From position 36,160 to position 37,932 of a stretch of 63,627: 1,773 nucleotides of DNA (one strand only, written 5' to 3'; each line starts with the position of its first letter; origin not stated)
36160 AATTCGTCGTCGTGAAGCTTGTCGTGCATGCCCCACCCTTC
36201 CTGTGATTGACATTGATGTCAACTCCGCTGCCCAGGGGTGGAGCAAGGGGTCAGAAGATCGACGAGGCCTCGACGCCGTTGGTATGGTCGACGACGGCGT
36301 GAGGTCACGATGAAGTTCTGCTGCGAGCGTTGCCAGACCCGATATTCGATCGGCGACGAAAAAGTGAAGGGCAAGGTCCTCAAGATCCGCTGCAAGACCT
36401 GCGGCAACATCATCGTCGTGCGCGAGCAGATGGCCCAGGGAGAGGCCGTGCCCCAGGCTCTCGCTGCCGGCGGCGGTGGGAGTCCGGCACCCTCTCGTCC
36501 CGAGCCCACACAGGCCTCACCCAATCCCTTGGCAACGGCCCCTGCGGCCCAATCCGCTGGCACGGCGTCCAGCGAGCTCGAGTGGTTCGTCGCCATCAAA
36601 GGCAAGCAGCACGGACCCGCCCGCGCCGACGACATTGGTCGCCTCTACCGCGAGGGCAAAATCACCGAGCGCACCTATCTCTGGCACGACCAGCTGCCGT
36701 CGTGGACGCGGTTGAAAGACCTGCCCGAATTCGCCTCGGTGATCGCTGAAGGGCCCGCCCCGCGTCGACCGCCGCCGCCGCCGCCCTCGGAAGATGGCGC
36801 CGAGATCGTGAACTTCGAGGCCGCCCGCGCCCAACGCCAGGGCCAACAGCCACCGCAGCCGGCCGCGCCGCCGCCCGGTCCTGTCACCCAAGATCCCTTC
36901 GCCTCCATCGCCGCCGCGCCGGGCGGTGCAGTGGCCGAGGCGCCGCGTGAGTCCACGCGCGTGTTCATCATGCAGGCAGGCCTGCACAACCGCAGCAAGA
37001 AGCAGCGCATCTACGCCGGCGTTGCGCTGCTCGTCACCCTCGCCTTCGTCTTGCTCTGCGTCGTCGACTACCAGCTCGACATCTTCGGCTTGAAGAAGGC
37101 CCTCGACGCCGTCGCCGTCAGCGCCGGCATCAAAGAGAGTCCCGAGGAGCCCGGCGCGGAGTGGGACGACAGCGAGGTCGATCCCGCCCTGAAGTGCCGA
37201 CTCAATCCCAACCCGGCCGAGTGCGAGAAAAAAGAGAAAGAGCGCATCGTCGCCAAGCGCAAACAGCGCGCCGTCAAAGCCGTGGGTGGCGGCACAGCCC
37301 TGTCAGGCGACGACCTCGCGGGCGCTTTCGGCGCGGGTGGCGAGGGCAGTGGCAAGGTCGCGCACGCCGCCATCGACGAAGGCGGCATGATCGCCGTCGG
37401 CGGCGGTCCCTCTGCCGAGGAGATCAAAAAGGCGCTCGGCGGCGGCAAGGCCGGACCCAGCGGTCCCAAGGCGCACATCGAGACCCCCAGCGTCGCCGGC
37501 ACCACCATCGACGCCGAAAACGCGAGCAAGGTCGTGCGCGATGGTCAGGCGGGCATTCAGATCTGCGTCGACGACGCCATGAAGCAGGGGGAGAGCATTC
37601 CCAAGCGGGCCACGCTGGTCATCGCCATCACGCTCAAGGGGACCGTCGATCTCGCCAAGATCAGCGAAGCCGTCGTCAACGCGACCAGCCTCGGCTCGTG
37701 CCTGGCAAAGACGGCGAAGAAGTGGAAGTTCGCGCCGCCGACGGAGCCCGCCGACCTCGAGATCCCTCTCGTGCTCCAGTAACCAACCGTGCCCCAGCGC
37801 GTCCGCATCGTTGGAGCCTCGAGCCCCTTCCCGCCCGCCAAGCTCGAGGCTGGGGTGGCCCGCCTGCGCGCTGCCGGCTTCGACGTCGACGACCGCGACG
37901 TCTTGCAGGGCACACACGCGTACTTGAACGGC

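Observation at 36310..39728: GltJ/AgmX-architecture protein co-operonic with LD-carboxypeptidase and a beta-lactamase-fold hydrolase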

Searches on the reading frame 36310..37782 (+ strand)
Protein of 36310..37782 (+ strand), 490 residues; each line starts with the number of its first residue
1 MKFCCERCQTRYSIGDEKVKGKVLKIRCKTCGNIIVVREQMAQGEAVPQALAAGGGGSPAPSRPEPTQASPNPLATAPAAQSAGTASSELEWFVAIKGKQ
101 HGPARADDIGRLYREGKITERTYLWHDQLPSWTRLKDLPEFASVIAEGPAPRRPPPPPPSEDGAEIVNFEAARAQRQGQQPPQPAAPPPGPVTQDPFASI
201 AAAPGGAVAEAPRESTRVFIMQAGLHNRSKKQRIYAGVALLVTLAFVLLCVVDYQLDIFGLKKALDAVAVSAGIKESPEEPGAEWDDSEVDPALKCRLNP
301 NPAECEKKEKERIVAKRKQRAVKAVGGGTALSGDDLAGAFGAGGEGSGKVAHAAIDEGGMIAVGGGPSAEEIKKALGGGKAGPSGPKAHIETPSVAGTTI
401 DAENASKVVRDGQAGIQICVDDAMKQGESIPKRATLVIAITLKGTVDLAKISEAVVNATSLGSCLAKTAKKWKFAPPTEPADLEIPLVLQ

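Call 7: search_protein_families(library=pfam, proteins=[window:36310-37782:+], max_evalue=0.1)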
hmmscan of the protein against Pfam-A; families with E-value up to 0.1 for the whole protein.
window:36310-37782:+ (490 aa): 4 families
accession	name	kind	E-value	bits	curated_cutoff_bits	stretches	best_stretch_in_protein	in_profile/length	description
PF14237.11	GYF_2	-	5.2e-13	49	25.8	1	92-141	1-50/50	GYF domain 2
PF13717.11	Zn_ribbon_4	-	1.4e-09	38.2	30.3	1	1-35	1-35/36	zinc-ribbon domain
PF13719.11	Zn_ribbon_5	-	0.024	14.9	29.3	1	4-37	4-37/37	zinc-ribbon domain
PF06397.17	Desulfoferrod_N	-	0.09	12.9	23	0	27-39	8-20/36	Desulfoferrodoxin, N-terminal domain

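Call 8: search_protein_families(library=ncbifam, proteins=[window:36310-37782:+], max_evalue=0.1)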
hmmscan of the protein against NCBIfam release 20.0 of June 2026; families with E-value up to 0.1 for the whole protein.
window:36310-37782:+ (490 aa): 6 families
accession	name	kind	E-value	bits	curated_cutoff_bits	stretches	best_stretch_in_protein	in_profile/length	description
NF033761.1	gliding_GltJ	equivalog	1.5e-18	67.2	450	2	1-78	1-80/671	adventurous gliding motility protein GltJ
NF033768.1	myxo_SS_tail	domain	2e-10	40.7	40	1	400-489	1-91/92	AgmX/PglI C-terminal domain-containing protein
NF033760.1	gliding_GltG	equivalog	1.3e-06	27.3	650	1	325-477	484-631/650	adventurous gliding motility protein GltG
TIGR02098.1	MJ0042_CXXC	domain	1.8e-05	24.3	20.9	1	1-37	1-37/38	MJ0042-type zinc finger domain-containing protein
TIGR01352.1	tonB_Cterm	subfamily_domain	0.016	15.5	27.1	1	433-481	15-62/76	TonB family protein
NF001629.0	PRK00415.1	equivalog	0.063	12.8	70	0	18-39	7-28/62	30S ribosomal protein S27e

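Call 11: find_homologous_proteins(query=window:36310-37782:+, max_evalue=0.00001)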
Query window:36310-37782:+ (490 aa): 118 proteins with E <= 0.00001 among 8000 candidates.
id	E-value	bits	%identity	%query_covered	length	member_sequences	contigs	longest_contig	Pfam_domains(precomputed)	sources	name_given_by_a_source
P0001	0.0e+0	1083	100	100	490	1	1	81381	PF13717.12,PF14237.12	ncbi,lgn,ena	-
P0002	1.1e-202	692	65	100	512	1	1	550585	PF13717.12,PF14237.12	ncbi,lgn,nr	ncbi:MAG: AgmX/PglI C-terminal domain-containing protein [Deltaproteobacteria bacterium]|nr:AgmX/Pgl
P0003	1.5e-193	662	63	100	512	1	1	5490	PF13717.12,PF14237.12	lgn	-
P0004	1.8e-189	649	59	100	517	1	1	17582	PF13717.12,PF14237.12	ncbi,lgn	-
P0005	7.7e-188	643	61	100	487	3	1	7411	PF13717.12,PF14237.12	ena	-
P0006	2.8e-187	642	60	100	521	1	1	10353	PF13717.12,PF14237.12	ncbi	-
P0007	3.3e-187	641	63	100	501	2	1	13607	PF13717.12,PF14237.12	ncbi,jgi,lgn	jgi:predicted Zn finger-like uncharacterized protein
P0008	2.5e-186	638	60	100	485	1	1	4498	PF13717.12,PF14237.12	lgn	-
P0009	5.4e-185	634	61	100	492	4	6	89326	PF13717.12,PF14237.12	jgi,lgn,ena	-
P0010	1.2e-182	626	60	100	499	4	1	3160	PF13717.12,PF14237.12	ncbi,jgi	jgi:predicted Zn finger-like uncharacterized protein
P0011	7.3e-178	611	59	100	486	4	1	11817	PF13717.12,PF14237.12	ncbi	-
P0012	2.4e-176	606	58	100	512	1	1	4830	PF13717.12,PF14237.12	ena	-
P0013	7.0e-175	601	57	100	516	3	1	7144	PF13717.12,PF14237.12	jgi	-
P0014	1.3e-174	600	57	100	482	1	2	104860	PF13717.12,PF14237.12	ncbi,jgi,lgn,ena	jgi:predicted Zn finger-like uncharacterized protein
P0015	1.1e-173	597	58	100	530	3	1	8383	PF13717.12,PF14237.12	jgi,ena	-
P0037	1.3e-155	537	53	100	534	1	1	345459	PF13717.12,PF14237.12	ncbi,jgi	jgi:predicted Zn finger-like uncharacterized protein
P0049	2.6e-110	388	43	100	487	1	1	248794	PF13717.12,PF14237.12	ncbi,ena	-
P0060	3.8e-104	367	43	100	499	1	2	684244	PF13717.12,PF14237.12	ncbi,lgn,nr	ncbi:MAG: zinc-ribbon domain-containing protein [Deltaproteobacteria bacterium]|nr:zinc-ribbon domai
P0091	4.1e-81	291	38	100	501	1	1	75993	PF13717.12,PF14237.12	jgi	jgi:predicted Zn finger-like uncharacterized protein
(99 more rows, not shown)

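Call 12: find_encoding_contigs(protein=P0001, flank=6000, max_places=3)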
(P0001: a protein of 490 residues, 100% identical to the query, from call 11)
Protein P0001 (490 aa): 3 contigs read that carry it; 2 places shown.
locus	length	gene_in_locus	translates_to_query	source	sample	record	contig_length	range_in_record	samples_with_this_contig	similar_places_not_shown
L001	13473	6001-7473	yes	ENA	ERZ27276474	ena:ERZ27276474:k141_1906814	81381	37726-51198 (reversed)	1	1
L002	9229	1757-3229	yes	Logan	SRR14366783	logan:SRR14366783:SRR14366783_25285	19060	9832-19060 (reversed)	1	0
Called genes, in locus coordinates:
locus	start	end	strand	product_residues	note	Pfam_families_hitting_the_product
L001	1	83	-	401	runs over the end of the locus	PF07690:MFS_1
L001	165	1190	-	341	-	-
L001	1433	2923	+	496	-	PF02874:ATP-synt_ab_N, PF00006:ATP-synt_ab, PF22919:ATP-synt_VA_C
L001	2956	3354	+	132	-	PF02823:ATP-synt_DE_N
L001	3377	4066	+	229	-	PF13640:2OG-FeII_Oxy_3 (weak)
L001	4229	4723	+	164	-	-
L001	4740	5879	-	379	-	PF02771:Acyl-CoA_dh_N, PF14749:Acyl-CoA_ox_N (weak), PF02770:Acyl-CoA_dh_M, PF00441:Acyl-CoA_dh_1, PF08028:Acyl-CoA_dh_2, PF22924:ACOX_C_alpha1 (faint)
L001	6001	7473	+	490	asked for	PF13717:Zn_ribbon_4, PF14237:GYF_2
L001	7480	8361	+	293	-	PF02016:Peptidase_S66, PF17676:Peptidase_S66C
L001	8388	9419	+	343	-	PF00144:Beta-lactamase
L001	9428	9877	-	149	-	-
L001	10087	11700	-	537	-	PF02321:OEP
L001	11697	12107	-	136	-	PF01047:MarR, PF12802:MarR_2, PF22381:Staph_reg_Sar_Rot (weak)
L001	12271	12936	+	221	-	-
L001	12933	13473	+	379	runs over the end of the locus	PF25917:BSH_RND, PF25973:BSH_CzcB, PF25954:Beta-barrel_RND_2 (weak), PF25967:RND-MFP_C (weak), PF25989:YknX_C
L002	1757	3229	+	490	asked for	PF13717:Zn_ribbon_4, PF14237:GYF_2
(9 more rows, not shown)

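Call 13: find_encoding_contigs(protein=P0002, flank=6000, max_places=3)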
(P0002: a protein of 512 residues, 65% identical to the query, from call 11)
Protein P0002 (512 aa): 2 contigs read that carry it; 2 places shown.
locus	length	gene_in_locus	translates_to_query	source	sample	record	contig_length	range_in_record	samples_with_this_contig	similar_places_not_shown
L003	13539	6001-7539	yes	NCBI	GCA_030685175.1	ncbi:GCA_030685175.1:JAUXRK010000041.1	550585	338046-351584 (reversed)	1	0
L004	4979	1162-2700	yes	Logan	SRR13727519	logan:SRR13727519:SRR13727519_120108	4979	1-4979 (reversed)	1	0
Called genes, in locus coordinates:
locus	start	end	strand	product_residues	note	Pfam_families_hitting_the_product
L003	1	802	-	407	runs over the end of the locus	-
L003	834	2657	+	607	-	PF07719:TPR_2 (faint), PF13424:TPR_12 (faint), PF00211:Guanylate_cyc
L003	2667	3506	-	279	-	-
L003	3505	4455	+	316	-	PF00561:Abhydrolase_1, PF12146:Hydrolase_4 (weak), PF12697:Abhydrolase_6, PF08386:Abhydrolase_4 (weak)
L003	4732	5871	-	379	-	PF02771:Acyl-CoA_dh_N, PF02770:Acyl-CoA_dh_M, PF00441:Acyl-CoA_dh_1, PF08028:Acyl-CoA_dh_2, PF22924:ACOX_C_alpha1 (faint)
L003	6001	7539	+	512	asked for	PF13717:Zn_ribbon_4, PF14237:GYF_2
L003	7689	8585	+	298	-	PF02016:Peptidase_S66, PF17676:Peptidase_S66C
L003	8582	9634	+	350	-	PF00144:Beta-lactamase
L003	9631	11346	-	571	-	PF00989:PAS (faint), PF08448:PAS_4 (faint), PF13188:PAS_8 (faint), PF13426:PAS_9 (faint), PF02518:HATPase_c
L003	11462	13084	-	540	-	PF00069:Pkinase, PF07714:PK_Tyr_Ser-Thr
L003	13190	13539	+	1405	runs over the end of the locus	PF00069:Pkinase, PF07714:PK_Tyr_Ser-Thr, PF13191:AAA_16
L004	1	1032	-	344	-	?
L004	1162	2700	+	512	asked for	PF13717:Zn_ribbon_4, PF14237:GYF_2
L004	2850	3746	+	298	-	PF02016:Peptidase_S66, PF17676:Peptidase_S66C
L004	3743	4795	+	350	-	PF00144:Beta-lactamase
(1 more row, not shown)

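Call 14: find_encoding_contigs(protein=P0037, flank=6000, max_places=1)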
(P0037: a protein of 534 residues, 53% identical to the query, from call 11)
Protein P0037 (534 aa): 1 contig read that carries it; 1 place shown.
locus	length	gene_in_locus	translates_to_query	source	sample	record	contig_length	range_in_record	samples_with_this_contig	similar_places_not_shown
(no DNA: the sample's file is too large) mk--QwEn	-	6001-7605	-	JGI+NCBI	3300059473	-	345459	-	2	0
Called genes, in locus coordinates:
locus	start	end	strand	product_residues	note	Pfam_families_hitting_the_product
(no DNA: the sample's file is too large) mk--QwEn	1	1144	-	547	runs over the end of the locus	PF07626:PSD3 (faint), PF07637:PSD5, PF07631:PSD4, PF07627:PSCyt3, PF07624:PSD2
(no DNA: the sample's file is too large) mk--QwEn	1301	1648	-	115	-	PF01491:Frataxin_Cyay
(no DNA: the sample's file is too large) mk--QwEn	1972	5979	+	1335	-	PF01799:Fer2_2, PF00941:FAD_binding_5, PF03450:CO_deh_flav_C, PF01315:Ald_Xan_dh_C, PF02738:MoCoBD_1, PF20256:MoCoBD_2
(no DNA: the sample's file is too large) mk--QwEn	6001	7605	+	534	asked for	PF13717:Zn_ribbon_4, PF14237:GYF_2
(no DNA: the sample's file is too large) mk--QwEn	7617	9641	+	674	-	PF08448:PAS_4, PF00512:HisKA, PF02518:HATPase_c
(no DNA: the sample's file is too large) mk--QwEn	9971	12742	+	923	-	PF00580:UvrD-helicase, PF01443:Viral_helicase1 (faint), PF13245:AAA_19, PF13361:UvrD_C, PF13538:UvrD_C_2 (weak)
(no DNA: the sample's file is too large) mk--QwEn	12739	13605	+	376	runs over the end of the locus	PF03283:PAE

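Call 15: find_encoding_contigs(protein=P0049, flank=6000, max_places=1)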
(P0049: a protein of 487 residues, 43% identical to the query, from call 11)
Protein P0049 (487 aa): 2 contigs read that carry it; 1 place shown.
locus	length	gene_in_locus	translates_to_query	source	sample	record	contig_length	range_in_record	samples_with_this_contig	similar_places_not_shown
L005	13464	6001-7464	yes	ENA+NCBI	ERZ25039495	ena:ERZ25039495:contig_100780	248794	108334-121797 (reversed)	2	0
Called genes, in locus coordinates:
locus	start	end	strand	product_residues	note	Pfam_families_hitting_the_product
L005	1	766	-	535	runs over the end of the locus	PF01565:FAD_binding_4, PF02913:FAD-oxidase_C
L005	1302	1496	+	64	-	-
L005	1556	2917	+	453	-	PF00072:Response_reg, PF00158:Sigma54_activat, PF14532:Sigma54_activ_2, PF00004:AAA (weak), PF07728:AAA_5, PF25601:AAA_lid_14, PF02954:HTH_8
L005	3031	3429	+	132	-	PF02120:Flg_hook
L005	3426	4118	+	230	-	PF00072:Response_reg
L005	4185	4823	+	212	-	PF06505:XylR_N, PF02830:V4R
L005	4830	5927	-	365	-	PF00365:PFK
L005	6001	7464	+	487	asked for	PF13717:Zn_ribbon_4, PF14237:GYF_2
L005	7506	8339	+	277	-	PF00849:PseudoU_synth_2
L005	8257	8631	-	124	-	-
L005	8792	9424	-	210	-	PF01712:dNK, PF13238:AAA_18 (faint)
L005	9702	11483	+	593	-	PF01636:APH (faint), PF03109:ABC1, PF27536:UbiB_helical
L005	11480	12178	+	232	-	PF00005:ABC_tran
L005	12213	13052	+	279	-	PF02405:MlaE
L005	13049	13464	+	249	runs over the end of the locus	PF02405:MlaE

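Call 16: find_encoding_contigs(protein=P0060, flank=6000, max_places=1)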
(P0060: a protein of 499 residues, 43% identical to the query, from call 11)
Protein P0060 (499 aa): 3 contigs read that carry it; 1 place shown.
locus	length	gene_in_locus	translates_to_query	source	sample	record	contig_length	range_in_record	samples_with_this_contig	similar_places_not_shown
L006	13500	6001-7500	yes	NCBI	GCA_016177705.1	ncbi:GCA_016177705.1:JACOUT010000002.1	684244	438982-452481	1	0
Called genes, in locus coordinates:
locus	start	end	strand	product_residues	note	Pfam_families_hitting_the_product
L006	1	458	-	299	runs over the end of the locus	-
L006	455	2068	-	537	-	PF01565:FAD_binding_4, PF02913:FAD-oxidase_C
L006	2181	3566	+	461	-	PF00072:Response_reg, PF00158:Sigma54_activat, PF01078:Mg_chelatase (faint), PF14532:Sigma54_activ_2, PF07728:AAA_5, PF25601:AAA_lid_14, PF02954:HTH_8 (weak)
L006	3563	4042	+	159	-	PF02120:Flg_hook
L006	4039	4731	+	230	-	PF00072:Response_reg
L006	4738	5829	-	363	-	PF00365:PFK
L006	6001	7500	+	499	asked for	PF13717:Zn_ribbon_4, PF14237:GYF_2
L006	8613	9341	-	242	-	PF01712:dNK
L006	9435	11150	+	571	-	PF03109:ABC1, PF27536:UbiB_helical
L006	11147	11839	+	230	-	PF00005:ABC_tran, PF13304:AAA_21 (faint)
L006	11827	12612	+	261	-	PF02405:MlaE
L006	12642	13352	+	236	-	PF02405:MlaE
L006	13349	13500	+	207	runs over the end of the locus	PF20703:nSTAND1 (weak), PF00005:ABC_tran, PF13304:AAA_21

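Call 17: find_encoding_contigs(protein=P0091, flank=6000, max_places=1)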
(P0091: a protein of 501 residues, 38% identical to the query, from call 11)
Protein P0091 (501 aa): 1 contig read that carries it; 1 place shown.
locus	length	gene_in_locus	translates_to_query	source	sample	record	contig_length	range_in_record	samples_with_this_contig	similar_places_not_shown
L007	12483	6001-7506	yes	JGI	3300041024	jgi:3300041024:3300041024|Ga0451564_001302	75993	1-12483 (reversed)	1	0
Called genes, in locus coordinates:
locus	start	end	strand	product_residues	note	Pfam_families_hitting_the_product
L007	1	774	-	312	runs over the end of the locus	PF00781:DAGK_cat, PF19279:YegS_C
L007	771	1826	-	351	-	PF13183:Fer4_8 (weak), PF02754:CCG (weak)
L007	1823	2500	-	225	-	-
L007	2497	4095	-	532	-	PF01565:FAD_binding_4, PF02913:FAD-oxidase_C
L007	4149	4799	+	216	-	-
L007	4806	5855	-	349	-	PF00365:PFK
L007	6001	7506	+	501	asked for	PF13717:Zn_ribbon_4, PF14237:GYF_2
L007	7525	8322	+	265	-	PF00849:PseudoU_synth_2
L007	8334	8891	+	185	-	PF00027:cNMP_binding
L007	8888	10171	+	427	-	PF01594:AI-2E_transport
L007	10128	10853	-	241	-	-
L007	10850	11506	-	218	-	PF01712:dNK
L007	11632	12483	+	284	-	?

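Call 20: find_related_loci(query=A1, collection=genome_contigs, flank=8000)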
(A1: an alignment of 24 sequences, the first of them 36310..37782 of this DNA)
Query A1 (490 aa) in genome_contigs; peptide patterns used: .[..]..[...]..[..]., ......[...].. (x = any residue, [..] = any of these).
160 stretches matched a pattern; 108 encode a relative of the query (tblastn E <= 1e-3); the best 80 are kept; 80 distinct loci.
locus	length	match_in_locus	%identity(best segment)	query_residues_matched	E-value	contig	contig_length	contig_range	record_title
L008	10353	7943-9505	60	1-490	6e-171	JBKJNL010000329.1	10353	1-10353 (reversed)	MAG: Myxococcota bacterium isolate ant_bin.371 k117_4338795, whole genome shotgun sequence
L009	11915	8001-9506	59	1-490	4e-165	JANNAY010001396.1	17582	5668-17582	MAG: Deltaproteobacteria bacterium isolate OTE_78_metabat_392 OTE_78_k141_2550529, whole genome shotgun sequence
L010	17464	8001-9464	58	1-490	4e-164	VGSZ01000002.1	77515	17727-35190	MAG: Deltaproteobacteria bacterium isolate K_DeepCast_35m_m1_088 K_DeepCast_35m_m1_088_Ga0194129_10000477, whole genome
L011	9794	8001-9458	55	1-486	3e-146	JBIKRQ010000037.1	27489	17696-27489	MAG: Myxococcota bacterium isolate ME2015-06-12_3300042296_group6_bin12 Rohwer_bin1495_scaffold_598_c1, whole genome sho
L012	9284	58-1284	62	90-490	3e-138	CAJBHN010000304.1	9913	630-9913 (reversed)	MAG: uncultured Myxococcales bacterium isolate Loc090402-4m_bin-0916 genome assembly, contig: bin-0916:0304/1274, whole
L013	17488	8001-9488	43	1-489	1e-102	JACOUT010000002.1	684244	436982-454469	MAG: Deltaproteobacteria bacterium isolate NC_groundwater_80_Ag_B-0.1um_71_39 GD18-4_B1_scaffold_181101, whole genome sh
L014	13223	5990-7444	44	1-489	4e-102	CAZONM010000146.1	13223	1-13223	MAG TPA_asm: uncultured Myxococcales bacterium isolate binchicken_co16_62 genome assembly, contig: NODE_7904_length_1322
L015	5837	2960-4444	44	1-489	9e-102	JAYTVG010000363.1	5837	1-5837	MAG: Deltaproteobacteria bacterium isolate GFS_5683 GFS_5683_362, whole genome shotgun sequence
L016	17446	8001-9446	42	1-489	1e-95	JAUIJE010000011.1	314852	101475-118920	MAG: bacterium isolate Co_bin.297 NODE_331_length_314852_cov_3.233413, whole genome shotgun sequence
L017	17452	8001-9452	43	1-489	1e-93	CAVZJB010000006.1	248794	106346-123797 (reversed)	MAG: uncultured delta proteobacterium isolate MFD02416.bin.1.82 genome assembly, contig: contig_100780, whole genome sho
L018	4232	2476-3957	41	1-489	7e-91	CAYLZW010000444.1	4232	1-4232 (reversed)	MAG TPA_asm: uncultured Myxococcales bacterium isolate SRP263527_co1_29 genome assembly, contig: NODE_19820_length_4232_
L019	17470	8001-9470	39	1-489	1e-89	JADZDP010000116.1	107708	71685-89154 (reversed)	MAG: Deltaproteobacteria bacterium isolate SJ783 c_000000566200, whole genome shotgun sequence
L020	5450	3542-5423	42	1-359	5e-66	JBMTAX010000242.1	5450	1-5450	MAG: Myxococcota bacterium isolate LKB_V5_S17_100percent_par_LKB_V5_S17_concoct.125_sub NODE_15560_length_5450_cov_3.432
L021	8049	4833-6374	30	1-489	7e-53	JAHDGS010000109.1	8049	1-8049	MAG: Myxococcota bacterium isolate MAG-51 RZ_24920, whole genome shotgun sequence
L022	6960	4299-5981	27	1-490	1e-37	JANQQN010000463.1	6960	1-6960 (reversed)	MAG: Myxococcota bacterium isolate IP29b_bin.29 k99_2898752, whole genome shotgun sequence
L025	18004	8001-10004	31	1-489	1e-31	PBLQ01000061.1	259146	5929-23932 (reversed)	MAG: Myxococcales bacterium isolate SP234 MHASMcontig_2285124, whole genome shotgun sequence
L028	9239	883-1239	37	1-152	5e-28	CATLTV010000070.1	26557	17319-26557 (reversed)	MAG: uncultured proteobacterium isolate SRR3960576_bin.3_MetaWRAP_v1.3_MAG genome assembly, contig: ERZ505213.429, whole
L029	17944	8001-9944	33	1-487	1e-27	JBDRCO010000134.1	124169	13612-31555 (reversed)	MAG: Pseudomonadota bacterium isolate MEGAHIT-group-1.187 k141_9688422, whole genome shotgun sequence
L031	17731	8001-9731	35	1-490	1e-27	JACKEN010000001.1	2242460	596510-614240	MAG: Deltaproteobacteria bacterium isolate HK-STAS-MYXO-34 HK-STAS-MYXO-34_1, whole genome shotgun sequence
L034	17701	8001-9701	32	1-490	1e-25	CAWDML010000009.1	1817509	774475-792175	MAG: uncultured delta proteobacterium isolate MFD04944.bin.2.99 genome assembly, contig: contig_31644, whole genome shot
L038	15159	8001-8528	38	1-158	4e-24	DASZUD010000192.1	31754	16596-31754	MAG TPA_asm: Polyangia bacterium isolate SMAG_U6094 k141_691358, whole genome shotgun sequence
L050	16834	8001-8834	30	1-213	1e-22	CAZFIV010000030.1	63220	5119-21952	MAG TPA_asm: uncultured Myxococcales bacterium isolate SRP128890_co1_208 genome assembly, contig: NODE_790_length_63220_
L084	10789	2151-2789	32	1-181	2e-19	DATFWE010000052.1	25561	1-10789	MAG TPA_asm: Haliangiales bacterium isolate SMAG_U9482 k141_8197611, whole genome shotgun sequence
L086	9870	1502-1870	35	1-152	5e-19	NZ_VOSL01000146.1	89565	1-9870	Lujinxingia vulgaris strain TMQ2 C1395, whole genome shotgun sequence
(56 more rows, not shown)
